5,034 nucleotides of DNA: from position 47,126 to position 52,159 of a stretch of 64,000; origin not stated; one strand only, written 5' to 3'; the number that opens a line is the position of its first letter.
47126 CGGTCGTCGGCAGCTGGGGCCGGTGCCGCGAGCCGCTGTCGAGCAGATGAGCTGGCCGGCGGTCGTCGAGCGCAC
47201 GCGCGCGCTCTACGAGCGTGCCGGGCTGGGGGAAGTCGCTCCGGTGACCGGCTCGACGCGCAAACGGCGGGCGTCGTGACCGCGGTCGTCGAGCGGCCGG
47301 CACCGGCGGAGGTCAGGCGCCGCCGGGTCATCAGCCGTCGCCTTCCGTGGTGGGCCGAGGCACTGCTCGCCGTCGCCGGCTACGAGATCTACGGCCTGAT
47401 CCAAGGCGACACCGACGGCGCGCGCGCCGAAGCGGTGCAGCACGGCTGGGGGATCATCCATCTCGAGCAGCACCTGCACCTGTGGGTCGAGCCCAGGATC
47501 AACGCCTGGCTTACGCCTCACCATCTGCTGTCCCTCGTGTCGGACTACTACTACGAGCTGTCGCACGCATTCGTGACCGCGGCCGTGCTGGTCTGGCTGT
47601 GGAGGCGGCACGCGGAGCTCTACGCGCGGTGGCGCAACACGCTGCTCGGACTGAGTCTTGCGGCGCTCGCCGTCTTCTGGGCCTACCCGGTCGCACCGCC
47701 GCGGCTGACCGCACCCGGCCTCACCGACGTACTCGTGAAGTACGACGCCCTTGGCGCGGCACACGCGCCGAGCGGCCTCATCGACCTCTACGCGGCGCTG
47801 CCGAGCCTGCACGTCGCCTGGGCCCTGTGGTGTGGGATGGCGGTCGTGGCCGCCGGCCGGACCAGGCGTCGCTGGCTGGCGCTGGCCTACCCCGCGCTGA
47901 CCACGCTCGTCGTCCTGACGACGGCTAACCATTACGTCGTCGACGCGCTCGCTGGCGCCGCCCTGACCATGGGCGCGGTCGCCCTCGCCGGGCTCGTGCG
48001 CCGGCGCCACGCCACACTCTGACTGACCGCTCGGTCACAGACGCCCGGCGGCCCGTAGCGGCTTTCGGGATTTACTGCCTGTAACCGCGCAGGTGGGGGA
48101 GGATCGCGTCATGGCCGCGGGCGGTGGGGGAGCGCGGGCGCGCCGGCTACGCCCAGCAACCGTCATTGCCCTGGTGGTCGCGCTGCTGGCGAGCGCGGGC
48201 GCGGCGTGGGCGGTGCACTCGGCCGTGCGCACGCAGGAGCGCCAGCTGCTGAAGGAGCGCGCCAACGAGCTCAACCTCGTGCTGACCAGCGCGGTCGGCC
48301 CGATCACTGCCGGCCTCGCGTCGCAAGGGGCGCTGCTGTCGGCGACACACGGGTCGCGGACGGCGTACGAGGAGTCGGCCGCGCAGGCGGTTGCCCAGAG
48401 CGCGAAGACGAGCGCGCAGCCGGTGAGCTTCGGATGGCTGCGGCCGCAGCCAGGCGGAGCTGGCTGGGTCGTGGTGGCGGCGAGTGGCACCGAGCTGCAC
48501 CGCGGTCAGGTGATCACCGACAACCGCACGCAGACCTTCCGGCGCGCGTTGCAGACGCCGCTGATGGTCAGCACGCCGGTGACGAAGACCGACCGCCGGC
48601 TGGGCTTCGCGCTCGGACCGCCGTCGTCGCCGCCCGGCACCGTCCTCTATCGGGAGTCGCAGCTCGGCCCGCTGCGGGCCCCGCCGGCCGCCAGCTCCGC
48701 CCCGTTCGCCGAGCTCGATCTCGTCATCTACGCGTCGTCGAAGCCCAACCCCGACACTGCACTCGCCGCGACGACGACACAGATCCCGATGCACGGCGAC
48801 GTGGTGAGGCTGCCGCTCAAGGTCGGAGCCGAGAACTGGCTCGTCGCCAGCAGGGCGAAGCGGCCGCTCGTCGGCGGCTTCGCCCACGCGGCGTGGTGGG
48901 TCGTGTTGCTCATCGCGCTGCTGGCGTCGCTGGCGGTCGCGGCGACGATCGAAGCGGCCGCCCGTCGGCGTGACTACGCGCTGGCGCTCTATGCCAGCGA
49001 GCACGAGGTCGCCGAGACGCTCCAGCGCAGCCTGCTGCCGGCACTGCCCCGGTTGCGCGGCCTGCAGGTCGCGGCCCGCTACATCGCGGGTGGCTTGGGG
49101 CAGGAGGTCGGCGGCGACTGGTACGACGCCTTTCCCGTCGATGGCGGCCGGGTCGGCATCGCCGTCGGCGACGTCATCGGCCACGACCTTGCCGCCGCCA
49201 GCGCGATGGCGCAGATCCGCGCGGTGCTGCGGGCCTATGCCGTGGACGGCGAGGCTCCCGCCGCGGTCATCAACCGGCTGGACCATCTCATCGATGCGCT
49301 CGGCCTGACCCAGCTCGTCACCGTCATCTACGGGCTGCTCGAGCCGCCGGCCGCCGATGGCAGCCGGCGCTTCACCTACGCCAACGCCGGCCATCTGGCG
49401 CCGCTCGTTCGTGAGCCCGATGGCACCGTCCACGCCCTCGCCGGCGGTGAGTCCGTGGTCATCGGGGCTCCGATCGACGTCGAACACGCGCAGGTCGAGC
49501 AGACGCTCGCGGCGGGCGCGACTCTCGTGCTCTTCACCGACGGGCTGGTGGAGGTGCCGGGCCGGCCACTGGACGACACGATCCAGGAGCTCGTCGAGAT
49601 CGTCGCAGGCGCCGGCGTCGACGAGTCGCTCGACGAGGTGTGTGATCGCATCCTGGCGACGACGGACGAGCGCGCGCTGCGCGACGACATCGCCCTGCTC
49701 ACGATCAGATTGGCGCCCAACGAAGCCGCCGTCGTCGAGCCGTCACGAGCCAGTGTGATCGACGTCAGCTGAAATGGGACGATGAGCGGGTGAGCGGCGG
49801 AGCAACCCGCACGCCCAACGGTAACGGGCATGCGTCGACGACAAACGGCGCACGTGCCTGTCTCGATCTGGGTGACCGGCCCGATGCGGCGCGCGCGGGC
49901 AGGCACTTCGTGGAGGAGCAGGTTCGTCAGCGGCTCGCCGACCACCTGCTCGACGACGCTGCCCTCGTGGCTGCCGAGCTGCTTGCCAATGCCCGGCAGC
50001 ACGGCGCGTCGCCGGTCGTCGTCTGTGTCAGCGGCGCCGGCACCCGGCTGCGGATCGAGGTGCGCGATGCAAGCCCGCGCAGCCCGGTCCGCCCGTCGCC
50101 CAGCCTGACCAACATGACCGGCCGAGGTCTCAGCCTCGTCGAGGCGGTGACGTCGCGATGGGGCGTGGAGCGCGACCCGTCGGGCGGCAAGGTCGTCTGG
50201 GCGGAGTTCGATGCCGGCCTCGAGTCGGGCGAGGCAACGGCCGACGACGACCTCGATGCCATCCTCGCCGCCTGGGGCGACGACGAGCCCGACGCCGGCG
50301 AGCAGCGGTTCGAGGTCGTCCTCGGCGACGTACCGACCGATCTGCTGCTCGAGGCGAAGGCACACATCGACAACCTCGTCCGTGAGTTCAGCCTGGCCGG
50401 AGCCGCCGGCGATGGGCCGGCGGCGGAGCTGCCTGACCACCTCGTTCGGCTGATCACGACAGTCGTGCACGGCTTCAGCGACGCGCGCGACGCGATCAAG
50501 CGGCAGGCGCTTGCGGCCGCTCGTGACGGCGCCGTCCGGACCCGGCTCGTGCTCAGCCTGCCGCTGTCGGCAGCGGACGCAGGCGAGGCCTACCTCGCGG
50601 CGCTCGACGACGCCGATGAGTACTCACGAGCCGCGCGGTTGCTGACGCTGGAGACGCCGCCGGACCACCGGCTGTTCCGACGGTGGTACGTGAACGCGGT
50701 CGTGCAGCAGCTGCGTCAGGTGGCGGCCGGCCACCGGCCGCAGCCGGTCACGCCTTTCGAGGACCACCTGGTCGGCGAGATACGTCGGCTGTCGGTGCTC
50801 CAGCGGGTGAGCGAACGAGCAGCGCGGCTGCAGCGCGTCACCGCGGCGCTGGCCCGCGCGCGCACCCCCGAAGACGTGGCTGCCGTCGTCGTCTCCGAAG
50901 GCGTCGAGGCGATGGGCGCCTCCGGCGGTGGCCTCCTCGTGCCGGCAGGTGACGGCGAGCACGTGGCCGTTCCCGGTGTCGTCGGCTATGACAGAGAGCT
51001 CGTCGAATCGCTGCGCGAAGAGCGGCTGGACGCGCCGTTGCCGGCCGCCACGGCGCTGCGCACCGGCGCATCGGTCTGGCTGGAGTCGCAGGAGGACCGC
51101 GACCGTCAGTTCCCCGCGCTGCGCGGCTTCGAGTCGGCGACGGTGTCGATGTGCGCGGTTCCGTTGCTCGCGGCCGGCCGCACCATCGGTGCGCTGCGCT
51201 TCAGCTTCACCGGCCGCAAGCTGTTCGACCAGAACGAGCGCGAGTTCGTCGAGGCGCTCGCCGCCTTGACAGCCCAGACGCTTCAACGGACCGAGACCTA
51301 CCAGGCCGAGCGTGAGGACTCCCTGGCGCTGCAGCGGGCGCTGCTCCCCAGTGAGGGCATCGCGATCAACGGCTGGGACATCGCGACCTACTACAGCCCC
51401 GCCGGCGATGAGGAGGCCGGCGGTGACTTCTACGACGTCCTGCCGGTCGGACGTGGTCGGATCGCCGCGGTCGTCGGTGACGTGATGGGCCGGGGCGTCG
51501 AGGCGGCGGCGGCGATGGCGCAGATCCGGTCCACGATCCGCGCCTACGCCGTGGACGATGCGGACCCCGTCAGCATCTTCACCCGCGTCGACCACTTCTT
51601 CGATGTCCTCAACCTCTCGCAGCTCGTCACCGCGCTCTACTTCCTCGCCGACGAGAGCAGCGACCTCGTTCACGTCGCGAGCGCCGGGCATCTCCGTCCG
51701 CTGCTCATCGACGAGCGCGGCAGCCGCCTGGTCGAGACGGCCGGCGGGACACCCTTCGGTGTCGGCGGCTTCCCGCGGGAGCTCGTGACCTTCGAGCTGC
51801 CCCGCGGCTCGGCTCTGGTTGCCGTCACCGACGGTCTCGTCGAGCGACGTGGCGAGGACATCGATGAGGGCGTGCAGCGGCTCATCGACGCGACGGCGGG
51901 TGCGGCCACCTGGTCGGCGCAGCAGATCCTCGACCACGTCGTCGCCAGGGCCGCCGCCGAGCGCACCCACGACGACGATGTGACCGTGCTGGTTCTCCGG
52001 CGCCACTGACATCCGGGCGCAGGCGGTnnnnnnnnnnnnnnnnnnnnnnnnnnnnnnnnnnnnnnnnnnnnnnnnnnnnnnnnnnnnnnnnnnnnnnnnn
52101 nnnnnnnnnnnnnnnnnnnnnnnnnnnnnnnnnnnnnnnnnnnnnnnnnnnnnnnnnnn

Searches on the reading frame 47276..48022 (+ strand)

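Call 21: search_protein_families(library=pfam, proteins=[window:47276-48022:+], max_evalue=0.001)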
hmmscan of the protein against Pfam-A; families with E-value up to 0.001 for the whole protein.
window:47276-48022:+ (248 aa): 1 family
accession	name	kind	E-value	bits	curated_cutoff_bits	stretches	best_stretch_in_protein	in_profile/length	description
PF14378.12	PAP2_3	-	1.9e-44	152.2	27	1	60-237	3-190/190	PAP2 superfamily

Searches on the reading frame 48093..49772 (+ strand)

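Call 21: search_protein_families(library=pfam, proteins=[window:48093-49772:+], max_evalue=0.001)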
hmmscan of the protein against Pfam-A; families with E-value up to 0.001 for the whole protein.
window:48093-49772:+ (559 aa): 1 family
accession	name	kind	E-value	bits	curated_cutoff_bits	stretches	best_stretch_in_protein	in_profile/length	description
PF07228.17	SpoIIE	-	9.8e-40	137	25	1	350-540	1-191/192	Stage II sporulation protein E (SpoIIE)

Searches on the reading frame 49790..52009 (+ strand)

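Call 23: search_protein_families(library=pfam, proteins=[window:49790-52009:+], max_evalue=0.001)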
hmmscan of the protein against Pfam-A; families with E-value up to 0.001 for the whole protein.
window:49790-52009:+ (739 aa): 6 families
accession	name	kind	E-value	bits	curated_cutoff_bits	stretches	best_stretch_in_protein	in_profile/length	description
PF07228.17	SpoIIE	-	2.1e-42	145.7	25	1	555-739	2-192/192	Stage II sporulation protein E (SpoIIE)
PF13185.12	GAF_2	-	2.4e-15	57.4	28.6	1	357-499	1-136/136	GAF domain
PF01590.32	GAF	-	8.5e-11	43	22.4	1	360-498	2-133/133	GAF domain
PF13581.12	HATPase_c_2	-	2.7e-08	34.3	27.4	1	30-135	4-123/127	Histidine kinase-like ATPase domain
PF13492.12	GAF_3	-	6.8e-05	23.7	27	1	360-500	2-129/129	GAF domain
PF02518.31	HATPase_c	-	9.1e-05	23.3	26.4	1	58-141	7-108/111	Histidine kinase-, DNA gyrase B-, and HSP90-like ATPase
